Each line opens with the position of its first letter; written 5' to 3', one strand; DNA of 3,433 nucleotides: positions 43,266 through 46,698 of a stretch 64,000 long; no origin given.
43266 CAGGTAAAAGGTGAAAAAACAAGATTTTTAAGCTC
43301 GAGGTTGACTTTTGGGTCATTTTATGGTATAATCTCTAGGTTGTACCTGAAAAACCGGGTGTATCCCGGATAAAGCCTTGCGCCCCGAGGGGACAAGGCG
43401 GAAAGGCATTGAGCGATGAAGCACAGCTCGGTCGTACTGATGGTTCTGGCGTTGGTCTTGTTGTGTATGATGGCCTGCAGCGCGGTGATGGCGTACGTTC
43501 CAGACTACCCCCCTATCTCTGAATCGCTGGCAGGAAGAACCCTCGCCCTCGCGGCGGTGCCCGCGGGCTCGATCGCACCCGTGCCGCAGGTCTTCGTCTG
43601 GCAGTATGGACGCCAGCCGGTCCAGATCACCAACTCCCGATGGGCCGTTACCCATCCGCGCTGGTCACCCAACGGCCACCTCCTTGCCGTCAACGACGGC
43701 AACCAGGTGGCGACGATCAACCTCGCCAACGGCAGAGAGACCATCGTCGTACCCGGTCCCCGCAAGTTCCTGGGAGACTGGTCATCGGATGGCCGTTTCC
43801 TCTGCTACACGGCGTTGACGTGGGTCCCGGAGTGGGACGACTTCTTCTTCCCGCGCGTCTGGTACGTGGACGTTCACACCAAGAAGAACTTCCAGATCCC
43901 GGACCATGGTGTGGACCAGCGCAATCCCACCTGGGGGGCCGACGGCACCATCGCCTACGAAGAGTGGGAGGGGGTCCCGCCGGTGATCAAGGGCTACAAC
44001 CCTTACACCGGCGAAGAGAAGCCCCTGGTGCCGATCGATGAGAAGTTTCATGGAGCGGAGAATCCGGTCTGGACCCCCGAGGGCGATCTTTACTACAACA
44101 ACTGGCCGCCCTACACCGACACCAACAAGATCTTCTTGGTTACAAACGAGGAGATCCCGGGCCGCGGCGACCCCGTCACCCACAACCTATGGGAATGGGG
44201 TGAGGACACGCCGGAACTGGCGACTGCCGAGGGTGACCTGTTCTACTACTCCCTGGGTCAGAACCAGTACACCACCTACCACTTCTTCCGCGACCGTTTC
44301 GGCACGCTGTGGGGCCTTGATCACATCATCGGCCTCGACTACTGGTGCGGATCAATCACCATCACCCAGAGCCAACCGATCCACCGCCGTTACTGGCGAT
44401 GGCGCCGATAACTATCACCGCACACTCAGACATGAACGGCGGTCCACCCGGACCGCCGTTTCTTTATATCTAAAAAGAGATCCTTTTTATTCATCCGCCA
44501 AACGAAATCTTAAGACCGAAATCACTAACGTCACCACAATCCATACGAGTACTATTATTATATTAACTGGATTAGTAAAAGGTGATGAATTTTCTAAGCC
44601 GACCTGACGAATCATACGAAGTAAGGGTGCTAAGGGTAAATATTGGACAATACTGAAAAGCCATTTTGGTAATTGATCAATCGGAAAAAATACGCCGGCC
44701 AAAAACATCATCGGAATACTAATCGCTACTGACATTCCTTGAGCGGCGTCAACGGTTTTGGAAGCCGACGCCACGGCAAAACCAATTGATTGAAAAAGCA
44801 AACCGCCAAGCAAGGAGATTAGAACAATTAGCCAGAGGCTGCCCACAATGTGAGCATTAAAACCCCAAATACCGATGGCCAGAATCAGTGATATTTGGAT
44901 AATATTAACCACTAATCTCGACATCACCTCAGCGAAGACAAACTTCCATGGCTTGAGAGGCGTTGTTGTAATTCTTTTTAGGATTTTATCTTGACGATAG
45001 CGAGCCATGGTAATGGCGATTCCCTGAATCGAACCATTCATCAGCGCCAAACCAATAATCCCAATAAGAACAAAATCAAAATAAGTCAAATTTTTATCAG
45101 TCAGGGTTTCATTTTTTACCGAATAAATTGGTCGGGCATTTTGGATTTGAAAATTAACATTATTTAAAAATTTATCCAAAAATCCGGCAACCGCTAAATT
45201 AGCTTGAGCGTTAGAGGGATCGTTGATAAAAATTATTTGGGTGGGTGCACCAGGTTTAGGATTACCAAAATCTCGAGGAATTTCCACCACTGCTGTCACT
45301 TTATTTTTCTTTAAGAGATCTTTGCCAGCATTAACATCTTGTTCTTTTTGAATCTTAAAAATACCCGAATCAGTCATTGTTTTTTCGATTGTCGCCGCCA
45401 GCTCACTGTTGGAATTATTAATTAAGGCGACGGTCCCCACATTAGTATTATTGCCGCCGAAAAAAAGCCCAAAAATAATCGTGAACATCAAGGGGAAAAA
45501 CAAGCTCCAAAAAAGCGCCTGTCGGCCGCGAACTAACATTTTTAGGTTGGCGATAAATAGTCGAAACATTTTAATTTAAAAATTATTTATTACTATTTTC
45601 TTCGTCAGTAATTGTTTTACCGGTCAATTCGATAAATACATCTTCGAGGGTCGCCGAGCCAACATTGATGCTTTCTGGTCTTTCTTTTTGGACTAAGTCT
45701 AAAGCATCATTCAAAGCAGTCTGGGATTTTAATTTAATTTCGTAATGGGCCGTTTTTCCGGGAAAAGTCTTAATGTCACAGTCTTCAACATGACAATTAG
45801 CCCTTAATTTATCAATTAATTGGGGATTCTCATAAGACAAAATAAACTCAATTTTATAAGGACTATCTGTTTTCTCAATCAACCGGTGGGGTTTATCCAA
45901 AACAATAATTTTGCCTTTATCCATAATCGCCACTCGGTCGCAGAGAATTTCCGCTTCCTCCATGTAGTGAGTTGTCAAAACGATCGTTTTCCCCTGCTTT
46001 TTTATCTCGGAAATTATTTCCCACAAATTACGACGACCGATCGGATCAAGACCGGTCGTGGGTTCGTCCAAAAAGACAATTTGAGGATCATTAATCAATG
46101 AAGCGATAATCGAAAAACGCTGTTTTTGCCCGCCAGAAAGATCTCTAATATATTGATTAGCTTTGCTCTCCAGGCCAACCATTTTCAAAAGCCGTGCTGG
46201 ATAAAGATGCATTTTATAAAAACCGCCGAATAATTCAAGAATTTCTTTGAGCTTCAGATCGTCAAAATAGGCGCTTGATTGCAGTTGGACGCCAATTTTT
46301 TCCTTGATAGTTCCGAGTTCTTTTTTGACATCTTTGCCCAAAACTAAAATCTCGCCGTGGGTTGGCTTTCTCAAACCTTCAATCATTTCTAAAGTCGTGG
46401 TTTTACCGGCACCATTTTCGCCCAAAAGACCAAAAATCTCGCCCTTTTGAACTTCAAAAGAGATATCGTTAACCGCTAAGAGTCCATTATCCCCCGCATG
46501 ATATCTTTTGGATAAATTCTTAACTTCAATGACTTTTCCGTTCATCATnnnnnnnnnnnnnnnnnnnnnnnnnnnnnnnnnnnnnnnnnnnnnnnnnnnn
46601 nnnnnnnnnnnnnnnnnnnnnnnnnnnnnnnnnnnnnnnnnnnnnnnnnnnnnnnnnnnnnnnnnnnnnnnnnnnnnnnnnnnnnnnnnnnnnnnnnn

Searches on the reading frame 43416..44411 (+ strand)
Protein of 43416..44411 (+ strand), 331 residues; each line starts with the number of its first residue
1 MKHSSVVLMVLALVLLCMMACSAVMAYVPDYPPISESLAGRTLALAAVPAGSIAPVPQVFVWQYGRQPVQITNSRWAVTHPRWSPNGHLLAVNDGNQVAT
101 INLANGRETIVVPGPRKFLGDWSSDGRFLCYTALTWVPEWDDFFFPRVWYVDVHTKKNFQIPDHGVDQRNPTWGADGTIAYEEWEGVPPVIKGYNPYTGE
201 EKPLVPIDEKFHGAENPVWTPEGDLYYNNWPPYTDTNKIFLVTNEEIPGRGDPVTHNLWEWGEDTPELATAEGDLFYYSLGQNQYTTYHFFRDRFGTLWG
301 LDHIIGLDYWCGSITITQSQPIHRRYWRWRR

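Call 4: search_protein_families(library=pfam, proteins=[window:43416-44411:+], max_evalue=0.01)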
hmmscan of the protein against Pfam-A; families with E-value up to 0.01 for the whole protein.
window:43416-44411:+ (331 aa): 2 families
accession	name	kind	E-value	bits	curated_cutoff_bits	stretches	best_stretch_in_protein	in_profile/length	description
PF07676.18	PD40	-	0.00065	20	20.9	0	70-87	3-20/38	WD40-like Beta Propeller Repeat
PF10647.15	Gmad1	-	0.0023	18.3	20.5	1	49-103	41-92/251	Lipoprotein LpqB beta-propeller domain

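Call 5: search_protein_families(library=ncbifam, proteins=[window:43416-44411:+], max_evalue=0.01)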
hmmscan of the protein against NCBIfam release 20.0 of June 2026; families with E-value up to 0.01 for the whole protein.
window:43416-44411:+ (331 aa): 1 family
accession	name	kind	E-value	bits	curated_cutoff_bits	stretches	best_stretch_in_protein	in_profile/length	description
TIGR02800.1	propeller_TolB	equivalog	4.5e-05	22.6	343.15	1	65-177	180-290/418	Tol-Pal system beta propeller repeat protein TolB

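Call 35: search_protein_families(library=padloc, proteins=[window:43416-44411:+], max_evalue=0.001)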
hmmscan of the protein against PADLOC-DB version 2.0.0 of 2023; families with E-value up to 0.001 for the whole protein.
window:43416-44411:+ (331 aa): 0 families

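Call 65: find_homologous_proteins(query=window:43416-44411:+, max_evalue=0.001)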
Query window:43416-44411:+ (331 aa): 4 proteins with E <= 0.001 among 2146 candidates.
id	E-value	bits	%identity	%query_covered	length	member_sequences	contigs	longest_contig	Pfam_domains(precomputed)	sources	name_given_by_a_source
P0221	9.8e-152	523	68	97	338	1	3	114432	PF26549.1,PF26550.2,PF07676.19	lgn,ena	-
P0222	4.7e-135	468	62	97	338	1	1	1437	PF26549.1,PF26550.2,PF07676.19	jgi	jgi:hypothetical protein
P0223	6.8e-132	458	63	96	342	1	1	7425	PF26549.1,PF07676.19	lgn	-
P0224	2.9e-106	374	54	97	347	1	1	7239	PF26549.1,PF26550.2,PF07676.19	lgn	-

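Call 66: find_encoding_contigs(protein=P0223, flank=8000, max_places=1)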
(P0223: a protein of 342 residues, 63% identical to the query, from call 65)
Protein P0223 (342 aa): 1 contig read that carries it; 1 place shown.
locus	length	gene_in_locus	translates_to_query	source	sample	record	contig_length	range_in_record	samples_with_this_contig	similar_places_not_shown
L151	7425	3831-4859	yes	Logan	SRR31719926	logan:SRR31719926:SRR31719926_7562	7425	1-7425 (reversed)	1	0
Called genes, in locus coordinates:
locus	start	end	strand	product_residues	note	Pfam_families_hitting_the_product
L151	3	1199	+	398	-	?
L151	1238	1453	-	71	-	-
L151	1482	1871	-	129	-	PF13473:Cupredoxin_1, PF00127:Copper-bind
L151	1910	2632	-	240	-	PF13489:Methyltransf_23, PF00891:Methyltransf_2 (weak), PF13847:Methyltransf_31 (faint), PF08241:Methyltransf_11, PF08242:Methyltransf_12 (weak), PF13649:Methyltransf_25 (weak)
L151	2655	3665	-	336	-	PF01594:AI-2E_transport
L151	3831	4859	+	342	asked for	PF26549:Tricorn_N (faint), PF07676:PD40 (faint)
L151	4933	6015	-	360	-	PF12679:ABC2_membrane_2, PF12698:ABC2_membrane_3, PF01061:ABC2_membrane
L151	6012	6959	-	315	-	PF00005:ABC_tran, PF13304:AAA_21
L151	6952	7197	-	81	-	PF04014:MazE_antitoxin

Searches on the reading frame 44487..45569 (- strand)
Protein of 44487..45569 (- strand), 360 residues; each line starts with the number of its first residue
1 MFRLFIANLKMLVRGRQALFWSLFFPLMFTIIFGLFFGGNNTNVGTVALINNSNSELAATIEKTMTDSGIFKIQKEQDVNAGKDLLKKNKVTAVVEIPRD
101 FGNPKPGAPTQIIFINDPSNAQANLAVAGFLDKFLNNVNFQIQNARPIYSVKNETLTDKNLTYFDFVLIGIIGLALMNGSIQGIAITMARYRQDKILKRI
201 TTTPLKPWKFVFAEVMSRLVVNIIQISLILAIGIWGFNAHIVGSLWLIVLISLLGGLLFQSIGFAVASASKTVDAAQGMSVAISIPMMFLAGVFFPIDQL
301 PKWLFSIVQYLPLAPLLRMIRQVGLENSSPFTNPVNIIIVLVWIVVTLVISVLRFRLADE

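Call 4: search_protein_families(library=pfam, proteins=[window:44487-45569:-], max_evalue=0.01)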
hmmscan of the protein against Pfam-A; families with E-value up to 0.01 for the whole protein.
window:44487-45569:- (360 aa): 3 families
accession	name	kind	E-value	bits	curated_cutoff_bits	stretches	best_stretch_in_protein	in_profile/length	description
PF12698.13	ABC2_membrane_3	-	6.5e-44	150.9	31.6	1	19-353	4-347/347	ABC-2 family transporter protein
PF01061.29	ABC2_membrane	-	1.6e-25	90.4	26.9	1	157-323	51-209/211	ABC-2 type transporter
PF12679.13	ABC2_membrane_2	-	6.2e-09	35.9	27.2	1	7-358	6-281/283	ABC-2 family transporter protein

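Call 5: search_protein_families(library=ncbifam, proteins=[window:44487-45569:-], max_evalue=0.01)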
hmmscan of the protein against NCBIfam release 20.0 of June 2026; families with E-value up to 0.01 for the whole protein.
window:44487-45569:- (360 aa): 11 families
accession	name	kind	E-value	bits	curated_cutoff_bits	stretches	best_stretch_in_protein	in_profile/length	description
TIGR01247.1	drrB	subfamily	9.1e-15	55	223.05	1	161-355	44-236/236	daunorubicin resistance ABC transporter membrane protein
NF038293.1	permease_SagH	equivalog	2.1e-14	53.1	450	1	2-349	2-365/370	SagH family ABC transporter permease subunit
TIGR00025.1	Mtu_efflux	paralog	5.4e-12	45.8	146.9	1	167-353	41-228/238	ABC transporter efflux protein, DrrB family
TIGR01291.1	nodJ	subfamily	2.5e-11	43.6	206.65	1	162-358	55-252/253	ABC-2 type transporter, NodJ family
NF033858.1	ABC2_perm_RbbA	equivalog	2.7e-10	38.8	1050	1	16-352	561-901/909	ribosome-associated ATPase/putative transporter RbbA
NF011648.0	PRK15066.1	subfamily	1.4e-09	37.9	225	1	160-350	56-244/257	ABC transporter permease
NF050053.1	CapPschTportKpsM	equivalog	3.1e-09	37.2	300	1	159-353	56-245/257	capsule polysaccharide transporter KpsM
TIGR03861.1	phenyl_ABC_PedC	subfamily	3.6e-06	26.8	241.35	1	159-327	54-224/253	alcohol ABC transporter, permease protein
TIGR01248.1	drrC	subfamily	1e-05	25.8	165.65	1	179-322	4-147/152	daunorubicin resistance protein C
TIGR00955.1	3a01204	subfamily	0.0041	15.8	736.35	1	211-305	437-537/617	pigment precursor permease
TIGR00956.1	3a01205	subfamily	0.0056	14.3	1959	1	166-313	451-600/1394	pleiotropic drug resistance family protein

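Call 35: search_protein_families(library=padloc, proteins=[window:44487-45569:-], max_evalue=0.001)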
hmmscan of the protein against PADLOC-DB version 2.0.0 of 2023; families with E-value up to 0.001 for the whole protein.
window:44487-45569:- (360 aa): 0 families

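Call 56: search_solved_structures(query=window:44487-45569:-, max_evalue=0.01)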
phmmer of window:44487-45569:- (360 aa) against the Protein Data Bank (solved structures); distinct sequences matched with E-value up to 0.01: 3.
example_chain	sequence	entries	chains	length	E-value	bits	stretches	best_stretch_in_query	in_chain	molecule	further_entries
9ju6_A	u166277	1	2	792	3.6e-10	42.6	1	160-356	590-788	ABC transporter G family member 23-like Protein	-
8yzp_A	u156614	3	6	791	4.5e-10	42.2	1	160-356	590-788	ABC transporter G family member 23-like Protein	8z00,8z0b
8z01_A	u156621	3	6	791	4.5e-10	42.2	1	160-356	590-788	ABC transporter G family member 23-like Protein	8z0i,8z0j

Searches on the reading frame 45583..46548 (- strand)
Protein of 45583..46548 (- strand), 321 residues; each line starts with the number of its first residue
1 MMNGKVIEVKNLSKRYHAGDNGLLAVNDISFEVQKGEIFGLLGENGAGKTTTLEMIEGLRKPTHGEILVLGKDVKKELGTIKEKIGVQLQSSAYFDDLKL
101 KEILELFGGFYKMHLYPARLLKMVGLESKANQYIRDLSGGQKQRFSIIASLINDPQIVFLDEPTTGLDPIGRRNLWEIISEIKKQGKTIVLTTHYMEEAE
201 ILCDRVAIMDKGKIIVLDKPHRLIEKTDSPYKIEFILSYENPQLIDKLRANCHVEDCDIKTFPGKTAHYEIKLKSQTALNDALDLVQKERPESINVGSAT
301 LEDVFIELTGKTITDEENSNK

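Call 4: search_protein_families(library=pfam, proteins=[window:45583-46548:-], max_evalue=0.01)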
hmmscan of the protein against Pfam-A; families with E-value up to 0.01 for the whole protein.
window:45583-46548:- (321 aa): 6 families
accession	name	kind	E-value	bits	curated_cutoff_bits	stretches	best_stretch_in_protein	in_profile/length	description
PF00005.33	ABC_tran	-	6.3e-31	108.2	25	1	26-165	1-137/137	ABC transporter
PF13304.12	AAA_21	-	1.2e-12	49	27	1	122-194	223-298/304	AAA domain, putative AbiEii toxin, Type IV TA system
PF13175.12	AAA_15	-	0.00011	22.4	32.1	0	41-89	28-83/374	AAA ATPase domain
PF13732.12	DrrA1-3_C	-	0.00017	22.7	27.4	1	259-308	30-80/81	ATP-binding protein DrrA1-3-like, C-terminal domain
PF02463.25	SMC_N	-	0.00087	19.2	40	0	129-196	135-202/220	RecF/RecN/SMC N terminal domain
PF13476.12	AAA_23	-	0.0078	17.3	27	1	28-56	12-39/201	AAA domain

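Call 5: search_protein_families(library=ncbifam, proteins=[window:45583-46548:-], max_evalue=0.01)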
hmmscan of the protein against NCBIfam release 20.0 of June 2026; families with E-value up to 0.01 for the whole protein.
window:45583-46548:- (321 aa): 190 families (the best 25 are shown)
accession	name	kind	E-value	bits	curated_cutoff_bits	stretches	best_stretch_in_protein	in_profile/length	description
TIGR01188.1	drrA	subfamily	1.8e-75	254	312.45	1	22-310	5-302/302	daunorubicin resistance ABC transporter, ATP-binding protein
NF010060.0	PRK13537.1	equivalog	4.6e-61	206.4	521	1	2-315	11-314/314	nodulation factor ABC transporter ATP-binding protein NodI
NF010059.0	PRK13536.1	equivalog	8e-60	202.4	549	1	6-313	43-340/342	nodulation factor ABC transporter ATP-binding protein NodI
TIGR01288.1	nodI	equivalog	4.5e-58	196.6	424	1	7-313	5-301/303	nodulation factor ABC transporter ATP-binding protein NodI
NF033858.1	ABC2_perm_RbbA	equivalog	1.5e-54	185.3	1050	1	5-229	265-490/909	ribosome-associated ATPase/putative transporter RbbA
TIGR03522.1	GldA_ABC_ATP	equivalog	4.6e-52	177.3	402.6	1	7-309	3-301/301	gliding motility-associated ABC transporter ATP-binding subunit GldA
TIGR04521.1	ECF_ATPase_2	equivalog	2.4e-45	154.8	330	1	7-235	1-244/279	energy-coupling factor transporter ATPase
TIGR03740.1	galliderm_ABC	subfamily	1.1e-43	149.5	309.75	1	8-219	2-207/223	lantibiotic protection ABC transporter ATP-binding subunit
TIGR01186.1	proV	subfamily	3.5e-43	148.1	326.6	1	24-282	7-276/363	betaine/proline/choline family ABC transporter ATP-binding protein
TIGR04520.1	ECF_ATPase_1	equivalog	4.2e-43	147.7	315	2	119-234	119-234/269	energy-coupling factor transporter ATPase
TIGR03864.1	PQQ_ABC_ATP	hypoth_equivalog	8.1e-41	140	302.25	1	7-228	2-224/236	ABC transporter, ATP-binding subunit, PQQ-dependent alcohol dehydrogenase system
TIGR03265.1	PhnT2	equivalog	4.3e-40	138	457.7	1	6-241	4-240/353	putative 2-aminoethylphosphonate ABC transporter ATP-binding protein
TIGR01257.1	rim_protein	equivalog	7.8e-40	135.8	4012.85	1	8-300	930-1226/2272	rim ABC transporter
NF008621.0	PRK11607.1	equivalog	1.2e-39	136.2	613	1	6-301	19-309/377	putrescine ABC transporter ATP-binding subunit PotG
TIGR00968.1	3a0106s01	subfamily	5.3e-39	134.1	342.75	1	7-236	1-231/237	sulfate ABC transporter ATP-binding protein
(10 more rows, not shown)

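Call 35: search_protein_families(library=padloc, proteins=[window:45583-46548:-], max_evalue=0.001)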
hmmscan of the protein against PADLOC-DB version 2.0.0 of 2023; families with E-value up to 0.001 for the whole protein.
window:45583-46548:- (321 aa): 18 families
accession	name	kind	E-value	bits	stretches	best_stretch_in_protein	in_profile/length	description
PDLC04135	mad3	-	8.8e-32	109.1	2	85-212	215-340/374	mads_3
PDLC02980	AriA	-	1.8e-14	52.4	1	128-194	229-298/304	-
PDLC04140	mad8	-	1.2e-13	49.3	1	21-198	12-236/314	mads_8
PDLC02914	ATPase-Toprim_I-B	-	2.5e-07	28.2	0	131-196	177-245/443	-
PDLC04213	HEC-02A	-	3.1e-07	28.3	1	151-194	228-271/337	-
PDLC04164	AriA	-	3.7e-07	28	0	127-194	162-231/253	-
PDLC04175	HEC-01A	-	1.3e-05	22.4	0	137-192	249-306/363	-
PDLC00289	PtuA1|PtuA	-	1.6e-05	22.1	0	133-195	224-288/404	AAA ATPase domain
PDLC04214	HEC-02A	-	3.3e-05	21.3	1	151-194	234-277/338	-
PDLC02335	AbiLi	-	3.6e-05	21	0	41-197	81-239/326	AbiLi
PDLC04235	PDC-M01A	-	4.3e-05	20.6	0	88-169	315-385/510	-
PDLC00075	GajA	-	6.1e-05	19.7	1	128-196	240-307/536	AAA ATPase domain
PDLC03878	NsnB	-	8.2e-05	20.5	0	140-194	220-276/345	-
PDLC00293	PtuA1|PtuA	-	0.00031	17.8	0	131-210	310-398/527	AAA ATPase domain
PDLC04541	PDC-M25A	-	0.00054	17.2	0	31-67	16-52/380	-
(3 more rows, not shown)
